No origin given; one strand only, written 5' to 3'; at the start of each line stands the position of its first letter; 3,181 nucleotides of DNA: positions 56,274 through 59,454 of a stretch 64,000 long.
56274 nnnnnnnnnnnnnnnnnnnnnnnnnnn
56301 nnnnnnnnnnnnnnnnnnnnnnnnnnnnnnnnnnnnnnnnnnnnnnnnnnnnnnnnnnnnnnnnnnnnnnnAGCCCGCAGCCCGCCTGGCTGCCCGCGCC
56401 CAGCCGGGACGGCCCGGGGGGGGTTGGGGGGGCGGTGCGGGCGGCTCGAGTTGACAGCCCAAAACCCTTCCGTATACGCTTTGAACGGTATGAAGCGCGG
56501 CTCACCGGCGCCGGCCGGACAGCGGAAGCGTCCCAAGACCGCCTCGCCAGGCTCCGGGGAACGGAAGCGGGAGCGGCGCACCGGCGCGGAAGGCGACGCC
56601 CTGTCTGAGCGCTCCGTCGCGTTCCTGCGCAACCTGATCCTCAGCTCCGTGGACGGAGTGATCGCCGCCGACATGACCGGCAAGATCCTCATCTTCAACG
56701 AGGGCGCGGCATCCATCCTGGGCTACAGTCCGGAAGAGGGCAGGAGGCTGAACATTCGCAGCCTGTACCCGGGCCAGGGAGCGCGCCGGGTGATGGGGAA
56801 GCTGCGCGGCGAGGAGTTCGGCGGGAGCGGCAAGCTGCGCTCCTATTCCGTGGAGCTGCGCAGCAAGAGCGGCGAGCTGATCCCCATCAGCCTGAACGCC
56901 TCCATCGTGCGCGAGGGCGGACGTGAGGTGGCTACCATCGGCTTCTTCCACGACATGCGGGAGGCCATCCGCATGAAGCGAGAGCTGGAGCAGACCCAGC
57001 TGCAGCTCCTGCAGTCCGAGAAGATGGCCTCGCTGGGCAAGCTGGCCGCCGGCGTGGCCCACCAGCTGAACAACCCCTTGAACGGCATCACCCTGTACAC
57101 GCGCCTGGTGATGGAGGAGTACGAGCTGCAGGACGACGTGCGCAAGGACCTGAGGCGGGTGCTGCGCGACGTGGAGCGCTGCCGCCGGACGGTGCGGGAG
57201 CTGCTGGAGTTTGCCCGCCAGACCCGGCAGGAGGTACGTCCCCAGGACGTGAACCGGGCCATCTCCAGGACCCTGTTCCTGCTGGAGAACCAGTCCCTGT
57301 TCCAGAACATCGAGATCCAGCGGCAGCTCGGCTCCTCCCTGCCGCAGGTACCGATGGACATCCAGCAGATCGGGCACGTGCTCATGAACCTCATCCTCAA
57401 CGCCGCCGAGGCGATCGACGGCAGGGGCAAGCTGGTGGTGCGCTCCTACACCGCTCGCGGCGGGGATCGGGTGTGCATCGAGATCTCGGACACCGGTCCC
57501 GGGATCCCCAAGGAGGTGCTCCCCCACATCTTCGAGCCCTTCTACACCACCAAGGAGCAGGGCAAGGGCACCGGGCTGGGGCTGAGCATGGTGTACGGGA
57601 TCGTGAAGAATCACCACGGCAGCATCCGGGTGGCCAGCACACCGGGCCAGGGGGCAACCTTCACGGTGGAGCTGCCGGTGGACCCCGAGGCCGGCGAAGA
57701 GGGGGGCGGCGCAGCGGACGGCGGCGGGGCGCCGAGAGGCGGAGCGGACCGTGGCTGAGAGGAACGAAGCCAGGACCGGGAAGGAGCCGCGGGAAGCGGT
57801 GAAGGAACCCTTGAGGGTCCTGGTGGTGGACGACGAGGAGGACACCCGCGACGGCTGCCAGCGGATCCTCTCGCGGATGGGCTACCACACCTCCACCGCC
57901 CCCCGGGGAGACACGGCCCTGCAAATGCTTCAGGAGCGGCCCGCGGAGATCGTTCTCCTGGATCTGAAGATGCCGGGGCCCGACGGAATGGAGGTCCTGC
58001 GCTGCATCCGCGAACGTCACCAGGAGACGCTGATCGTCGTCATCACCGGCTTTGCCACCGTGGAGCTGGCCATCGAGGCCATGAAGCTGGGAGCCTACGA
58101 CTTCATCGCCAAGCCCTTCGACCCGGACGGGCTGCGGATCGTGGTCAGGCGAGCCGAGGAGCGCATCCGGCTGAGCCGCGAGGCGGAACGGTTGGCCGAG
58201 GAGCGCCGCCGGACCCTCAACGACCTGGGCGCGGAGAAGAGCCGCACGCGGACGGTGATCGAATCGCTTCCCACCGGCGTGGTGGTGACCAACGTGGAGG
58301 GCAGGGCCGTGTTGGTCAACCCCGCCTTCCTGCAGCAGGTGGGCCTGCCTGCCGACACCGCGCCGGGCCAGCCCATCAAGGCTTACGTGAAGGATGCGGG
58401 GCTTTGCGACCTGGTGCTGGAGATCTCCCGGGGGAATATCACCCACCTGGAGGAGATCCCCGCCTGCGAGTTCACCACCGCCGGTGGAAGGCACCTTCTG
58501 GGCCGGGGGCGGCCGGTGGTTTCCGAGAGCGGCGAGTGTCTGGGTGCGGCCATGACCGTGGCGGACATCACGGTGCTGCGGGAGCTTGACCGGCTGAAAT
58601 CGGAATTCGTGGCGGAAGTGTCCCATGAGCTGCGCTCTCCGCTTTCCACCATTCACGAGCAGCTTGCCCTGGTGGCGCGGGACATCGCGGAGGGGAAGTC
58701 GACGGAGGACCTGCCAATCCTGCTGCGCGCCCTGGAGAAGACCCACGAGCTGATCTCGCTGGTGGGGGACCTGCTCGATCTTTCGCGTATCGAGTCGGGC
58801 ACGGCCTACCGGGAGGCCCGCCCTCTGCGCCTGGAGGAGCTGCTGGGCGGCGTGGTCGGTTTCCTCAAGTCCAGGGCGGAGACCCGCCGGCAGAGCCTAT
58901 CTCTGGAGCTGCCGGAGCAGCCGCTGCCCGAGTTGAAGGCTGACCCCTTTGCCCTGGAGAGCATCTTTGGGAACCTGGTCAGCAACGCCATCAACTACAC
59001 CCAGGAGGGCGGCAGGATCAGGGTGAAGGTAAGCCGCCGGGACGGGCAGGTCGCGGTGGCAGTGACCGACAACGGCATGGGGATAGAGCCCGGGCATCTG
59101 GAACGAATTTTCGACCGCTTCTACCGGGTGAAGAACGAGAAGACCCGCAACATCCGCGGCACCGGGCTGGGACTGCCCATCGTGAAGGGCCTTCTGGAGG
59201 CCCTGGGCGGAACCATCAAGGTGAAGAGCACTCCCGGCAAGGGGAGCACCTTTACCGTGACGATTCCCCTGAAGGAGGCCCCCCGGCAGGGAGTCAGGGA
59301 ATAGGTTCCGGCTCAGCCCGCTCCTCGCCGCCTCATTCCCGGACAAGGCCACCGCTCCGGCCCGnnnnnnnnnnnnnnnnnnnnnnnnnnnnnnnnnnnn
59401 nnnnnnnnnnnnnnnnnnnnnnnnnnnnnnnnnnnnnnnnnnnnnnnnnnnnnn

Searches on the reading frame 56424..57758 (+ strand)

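Call 11: search_protein_families(library=pfam, proteins=[window:56424-57758:+], max_evalue=0.001)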
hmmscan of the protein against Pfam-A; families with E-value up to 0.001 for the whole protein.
window:56424-57758:+ (444 aa): 5 families
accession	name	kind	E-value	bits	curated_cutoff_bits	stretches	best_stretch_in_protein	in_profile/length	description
PF02518.31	HATPase_c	-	3.2e-29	102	26.4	1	312-420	2-110/111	Histidine kinase-, DNA gyrase B-, and HSP90-like ATPase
PF00512.31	HisKA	-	3.7e-14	53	26.9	1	204-267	2-64/66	His Kinase A (phospho-acceptor) domain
PF00989.32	PAS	-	7.3e-10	39.3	22.6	1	67-178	2-113/113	PAS fold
PF13426.13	PAS_9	-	5.9e-09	36.6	27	1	77-180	2-103/103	PAS domain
PF08448.16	PAS_4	-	0.00084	20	23.1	0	74-180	3-107/110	PAS fold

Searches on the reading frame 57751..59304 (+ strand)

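Call 11: search_protein_families(library=pfam, proteins=[window:57751-59304:+], max_evalue=0.001)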
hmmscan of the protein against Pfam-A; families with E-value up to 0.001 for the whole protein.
window:57751-59304:+ (517 aa): 8 families
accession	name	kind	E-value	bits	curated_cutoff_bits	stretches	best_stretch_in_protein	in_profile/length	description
PF02518.31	HATPase_c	-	4.1e-32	111.3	26.4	1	398-508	2-110/111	Histidine kinase-, DNA gyrase B-, and HSP90-like ATPase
PF00072.30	Response_reg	-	1.1e-28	100.1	30.2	1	23-131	1-109/111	Response regulator receiver domain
PF00512.31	HisKA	-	4.2e-11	43.2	26.9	1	283-350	2-66/66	His Kinase A (phospho-acceptor) domain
PF00989.32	PAS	-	1.2e-09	38.7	22.6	1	165-273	2-113/113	PAS fold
PF08448.16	PAS_4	-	4.6e-06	27.3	23.1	1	171-277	2-109/110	PAS fold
PF13581.12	HATPase_c_2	-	2e-05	25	27.4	1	407-485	37-112/127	Histidine kinase-like ATPase domain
PF13188.13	PAS_8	-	3.4e-05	24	21.8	1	165-209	2-43/65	PAS domain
PF23198.2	PDE8A_N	-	0.00011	22.6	29.6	1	17-100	6-93/147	PDE8A-like, N-terminal domain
